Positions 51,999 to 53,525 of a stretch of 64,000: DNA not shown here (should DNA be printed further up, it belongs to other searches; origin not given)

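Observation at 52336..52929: larC carries two copies of the palindromic element (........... and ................)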

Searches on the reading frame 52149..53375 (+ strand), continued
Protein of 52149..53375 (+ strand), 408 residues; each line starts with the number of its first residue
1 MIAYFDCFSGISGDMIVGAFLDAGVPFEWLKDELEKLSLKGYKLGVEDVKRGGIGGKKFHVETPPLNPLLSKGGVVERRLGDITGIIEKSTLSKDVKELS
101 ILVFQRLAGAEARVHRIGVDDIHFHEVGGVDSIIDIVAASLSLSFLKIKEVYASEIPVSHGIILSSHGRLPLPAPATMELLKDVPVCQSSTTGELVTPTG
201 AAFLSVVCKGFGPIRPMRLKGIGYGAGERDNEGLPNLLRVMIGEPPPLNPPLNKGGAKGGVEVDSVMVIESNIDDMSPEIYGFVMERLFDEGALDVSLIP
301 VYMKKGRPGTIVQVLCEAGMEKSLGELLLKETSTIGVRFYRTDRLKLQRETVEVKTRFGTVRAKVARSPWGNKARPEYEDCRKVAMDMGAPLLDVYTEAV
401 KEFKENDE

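Call 19: find_encoding_contigs(protein=P0006, flank=10000, max_places=1)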
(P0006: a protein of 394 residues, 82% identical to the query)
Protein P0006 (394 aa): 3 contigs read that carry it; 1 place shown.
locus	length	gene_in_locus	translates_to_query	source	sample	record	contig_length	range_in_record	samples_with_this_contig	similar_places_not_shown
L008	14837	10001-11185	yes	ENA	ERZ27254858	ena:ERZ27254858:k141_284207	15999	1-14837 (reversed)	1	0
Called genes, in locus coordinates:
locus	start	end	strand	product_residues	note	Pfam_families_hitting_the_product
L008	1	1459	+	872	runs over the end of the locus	?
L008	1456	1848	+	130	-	PF00072:Response_reg, PF23198:PDE8A_N (weak)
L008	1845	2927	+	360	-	PF00586:AIRS, PF02769:AIRS_C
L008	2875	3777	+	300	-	PF03705:CheR_N, PF01739:CheR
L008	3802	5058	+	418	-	-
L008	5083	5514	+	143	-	PF01584:CheW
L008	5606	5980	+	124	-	PF00072:Response_reg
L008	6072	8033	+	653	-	PF01627:Hpt, PF07194:P2, PF02895:H-kinase_dim, PF02518:HATPase_c, PF01584:CheW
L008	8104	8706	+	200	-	PF13690:CheX (faint), PF04509:CheC (weak)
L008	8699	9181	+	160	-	PF03975:CheD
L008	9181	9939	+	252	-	PF00731:AIRC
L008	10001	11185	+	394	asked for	PF01969:Ni_insertion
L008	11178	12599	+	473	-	PF00072:Response_reg, PF01590:GAF, PF13185:GAF_2, PF13492:GAF_3, PF00990:GGDEF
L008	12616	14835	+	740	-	?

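Call 20: find_encoding_contigs(protein=P0010, flank=10000, max_places=1)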
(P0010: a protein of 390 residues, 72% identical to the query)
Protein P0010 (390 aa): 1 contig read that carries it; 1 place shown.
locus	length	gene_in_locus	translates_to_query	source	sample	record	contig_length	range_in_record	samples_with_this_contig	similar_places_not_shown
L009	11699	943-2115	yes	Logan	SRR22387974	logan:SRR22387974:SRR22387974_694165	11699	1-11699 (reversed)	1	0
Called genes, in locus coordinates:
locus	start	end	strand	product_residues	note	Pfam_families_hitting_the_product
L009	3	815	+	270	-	?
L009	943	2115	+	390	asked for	PF01969:Ni_insertion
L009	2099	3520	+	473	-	PF00072:Response_reg, PF01590:GAF, PF13185:GAF_2, PF13492:GAF_3, PF00990:GGDEF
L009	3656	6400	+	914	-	PF00133:tRNA-synt_1, PF09334:tRNA-synt_1g, PF01406:tRNA-synt_1e, PF09334:tRNA-synt_1g (weak), PF01921:tRNA-synt_1f (weak), PF08264:Anticodon_1, PF06827:zf-FPG_IleRS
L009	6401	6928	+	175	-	PF01252:Peptidase_A8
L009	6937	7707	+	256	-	PF01790:LGT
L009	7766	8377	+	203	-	PF09997:DUF2238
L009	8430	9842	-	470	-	PF03951:Gln-synt_N, PF00120:Gln-synt_C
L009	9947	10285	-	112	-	PF00543:P-II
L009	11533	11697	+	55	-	?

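Call 21: find_encoding_contigs(protein=P0014, flank=10000, max_places=1)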
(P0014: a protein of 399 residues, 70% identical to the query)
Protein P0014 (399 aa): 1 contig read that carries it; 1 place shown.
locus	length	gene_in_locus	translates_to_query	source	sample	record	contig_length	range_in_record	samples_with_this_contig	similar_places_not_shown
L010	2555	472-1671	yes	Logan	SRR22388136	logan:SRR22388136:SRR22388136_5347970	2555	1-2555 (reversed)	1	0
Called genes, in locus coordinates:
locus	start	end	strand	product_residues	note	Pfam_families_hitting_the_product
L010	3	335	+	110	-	?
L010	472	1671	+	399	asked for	PF01969:Ni_insertion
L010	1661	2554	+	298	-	?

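Call 22: find_encoding_contigs(protein=P0019, flank=10000, max_places=1)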
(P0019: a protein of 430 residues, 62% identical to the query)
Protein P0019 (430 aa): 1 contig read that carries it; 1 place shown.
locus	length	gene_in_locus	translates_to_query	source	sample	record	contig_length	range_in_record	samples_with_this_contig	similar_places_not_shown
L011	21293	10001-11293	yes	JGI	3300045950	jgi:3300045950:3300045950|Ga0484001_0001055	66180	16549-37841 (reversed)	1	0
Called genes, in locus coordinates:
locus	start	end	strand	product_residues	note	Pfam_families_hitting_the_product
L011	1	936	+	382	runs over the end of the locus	PF01590:GAF, PF13185:GAF_2, PF13492:GAF_3, PF13487:HD_5, PF01966:HD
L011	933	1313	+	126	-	PF00072:Response_reg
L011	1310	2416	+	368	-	PF00586:AIRS, PF02769:AIRS_C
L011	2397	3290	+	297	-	PF03705:CheR_N, PF01739:CheR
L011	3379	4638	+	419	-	-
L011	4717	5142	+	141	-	PF01584:CheW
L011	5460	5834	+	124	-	PF00072:Response_reg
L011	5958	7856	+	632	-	PF01627:Hpt, PF07194:P2, PF02895:H-kinase_dim, PF02518:HATPase_c, PF01584:CheW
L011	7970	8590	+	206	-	PF13690:CheX (faint), PF04509:CheC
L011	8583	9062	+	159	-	PF03975:CheD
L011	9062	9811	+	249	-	PF00731:AIRC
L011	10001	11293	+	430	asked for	PF01969:Ni_insertion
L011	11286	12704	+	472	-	PF00072:Response_reg, PF13185:GAF_2, PF01590:GAF, PF13492:GAF_3, PF00990:GGDEF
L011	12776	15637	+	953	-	PF00133:tRNA-synt_1, PF09334:tRNA-synt_1g, PF01406:tRNA-synt_1e (weak), PF09334:tRNA-synt_1g (weak), PF01921:tRNA-synt_1f (weak), PF08264:Anticodon_1, PF06827:zf-FPG_IleRS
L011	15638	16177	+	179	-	PF01252:Peptidase_A8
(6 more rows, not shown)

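Call 34: search_solved_structures(query=window:52149-53372:+, show_alignments=2)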
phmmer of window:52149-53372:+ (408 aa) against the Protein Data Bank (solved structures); distinct sequences matched with E-value up to 0.001: 3.
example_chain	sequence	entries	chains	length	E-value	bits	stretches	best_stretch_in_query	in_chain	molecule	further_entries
12bi_D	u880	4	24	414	6.5e-87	295.6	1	2-400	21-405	Pyridinium-3,5-bisthiocarboxylic acid mononucleotide nickel insertion protein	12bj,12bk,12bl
6bwo_A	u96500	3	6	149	3.4e-25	92.4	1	263-403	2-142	Pyridinium-3,5-bisthiocarboxylic acid mononucleotide nickel insertion protein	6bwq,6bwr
3c19_A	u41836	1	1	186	0.00014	24.5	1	264-395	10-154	Uncharacterized protein MK0293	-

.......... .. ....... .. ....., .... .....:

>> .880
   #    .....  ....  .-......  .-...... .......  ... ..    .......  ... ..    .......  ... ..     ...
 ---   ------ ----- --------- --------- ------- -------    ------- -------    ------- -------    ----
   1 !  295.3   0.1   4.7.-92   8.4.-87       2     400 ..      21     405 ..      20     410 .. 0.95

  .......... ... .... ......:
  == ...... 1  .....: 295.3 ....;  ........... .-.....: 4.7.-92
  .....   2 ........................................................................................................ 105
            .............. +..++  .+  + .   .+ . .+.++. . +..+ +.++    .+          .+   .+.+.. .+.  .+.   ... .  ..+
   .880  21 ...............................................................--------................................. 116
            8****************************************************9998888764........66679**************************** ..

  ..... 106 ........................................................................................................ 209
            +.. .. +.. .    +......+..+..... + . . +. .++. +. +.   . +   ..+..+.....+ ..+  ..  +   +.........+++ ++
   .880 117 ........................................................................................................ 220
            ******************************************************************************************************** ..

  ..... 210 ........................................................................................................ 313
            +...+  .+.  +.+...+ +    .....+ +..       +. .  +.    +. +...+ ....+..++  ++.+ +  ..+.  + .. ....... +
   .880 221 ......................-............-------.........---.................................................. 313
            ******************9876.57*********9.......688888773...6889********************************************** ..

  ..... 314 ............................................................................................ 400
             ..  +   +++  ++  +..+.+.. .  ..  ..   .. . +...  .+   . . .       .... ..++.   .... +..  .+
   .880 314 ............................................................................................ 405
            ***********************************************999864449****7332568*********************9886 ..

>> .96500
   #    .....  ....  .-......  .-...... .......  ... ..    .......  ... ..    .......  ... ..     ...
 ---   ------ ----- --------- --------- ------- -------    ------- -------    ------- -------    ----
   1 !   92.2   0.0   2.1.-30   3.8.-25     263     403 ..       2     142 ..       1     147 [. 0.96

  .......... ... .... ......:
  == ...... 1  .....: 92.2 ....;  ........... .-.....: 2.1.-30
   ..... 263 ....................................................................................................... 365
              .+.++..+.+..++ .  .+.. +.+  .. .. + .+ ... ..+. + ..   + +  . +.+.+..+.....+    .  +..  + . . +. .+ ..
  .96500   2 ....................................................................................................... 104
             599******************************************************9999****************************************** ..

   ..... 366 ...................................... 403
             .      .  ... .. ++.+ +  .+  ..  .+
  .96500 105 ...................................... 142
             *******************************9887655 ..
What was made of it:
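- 52883..52930 (+): Element copy 2, four-run nested hairpin: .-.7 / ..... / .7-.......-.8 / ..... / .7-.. Encodes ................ in the LarC1-LarC2 linker. Linker is 23 aa versus 13 in solved LarC (call 34).
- Solved LarC 12bi lacks 8 aa at site 1 and 10 aa at site 2 (call 34).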

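Call 39: predict_structure(alignment_id=A1)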
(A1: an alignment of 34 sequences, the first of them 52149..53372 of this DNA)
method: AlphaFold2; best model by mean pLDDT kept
length: 408 residues; sequences in the alignment: 34
mean_pLDDT: 85.8   pTM: 0.65
mean pLDDT of the five models: 85.8, 84.7, 84.4, 83.3, 81.6
residues with pLDDT >= 90: 226; 70-90: 135; 50-70: 22; < 50: 25
segments of 3 or more residues with pLDDT < 50: 66-75, 126-128, 249-259
pLDDT, mean of each block of 10 residues (from residue 1): 93 96 98 92 92 91 58 59 93 97 95 89 66 94 97 93 79 91 89 88 95 85 89 81 73 42 83 78 90 91 79 92 94 89 81 91 84 88 93 92 73
secondary structure, 60 per line:
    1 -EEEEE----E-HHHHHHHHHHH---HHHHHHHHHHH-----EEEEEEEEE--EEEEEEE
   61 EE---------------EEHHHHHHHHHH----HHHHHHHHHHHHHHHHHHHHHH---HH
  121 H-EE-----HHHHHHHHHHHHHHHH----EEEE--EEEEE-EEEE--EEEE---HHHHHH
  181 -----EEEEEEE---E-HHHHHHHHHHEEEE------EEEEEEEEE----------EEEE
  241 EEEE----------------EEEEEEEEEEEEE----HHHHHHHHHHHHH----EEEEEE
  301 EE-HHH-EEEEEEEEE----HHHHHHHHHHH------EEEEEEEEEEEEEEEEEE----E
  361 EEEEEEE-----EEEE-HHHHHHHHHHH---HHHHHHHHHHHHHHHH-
elements in order: E2-6 H13-23 H27-37 E43-51 E54-62 H80-89 H94-115 H130-145 E150-153 E156-160 E162-165 E168-171 H175-180 E186-192 H198-207 E208-211 E218-226 E237-244 E261-273 H278-290 E295-302 E308-316 H321-331 E338-355 E360-367 E373-376 H378-388 H392-407
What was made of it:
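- Tolerated location: pLDDT below 50 at residues 66-75 and 249-259 (and a 3-residue loop at 126-128), with a model mean of 85.8 (call 39).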

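Call 60: find_encoding_contigs(protein=P0003, flank=10000, max_places=1)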
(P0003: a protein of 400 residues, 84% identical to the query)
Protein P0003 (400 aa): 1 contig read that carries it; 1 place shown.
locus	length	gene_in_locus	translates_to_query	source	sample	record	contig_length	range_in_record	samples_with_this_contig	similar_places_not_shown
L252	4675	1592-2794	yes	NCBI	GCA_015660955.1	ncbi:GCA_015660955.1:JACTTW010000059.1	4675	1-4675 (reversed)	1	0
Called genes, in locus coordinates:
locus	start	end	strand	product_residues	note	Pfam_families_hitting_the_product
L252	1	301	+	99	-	PF04509:CheC (weak)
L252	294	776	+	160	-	PF03975:CheD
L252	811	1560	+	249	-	PF00731:AIRC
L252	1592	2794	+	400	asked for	PF01969:Ni_insertion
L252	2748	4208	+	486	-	PF00072:Response_reg, PF01590:GAF, PF13185:GAF_2, PF13492:GAF_3 (weak), PF00990:GGDEF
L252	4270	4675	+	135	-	PF00133:tRNA-synt_1, PF09334:tRNA-synt_1g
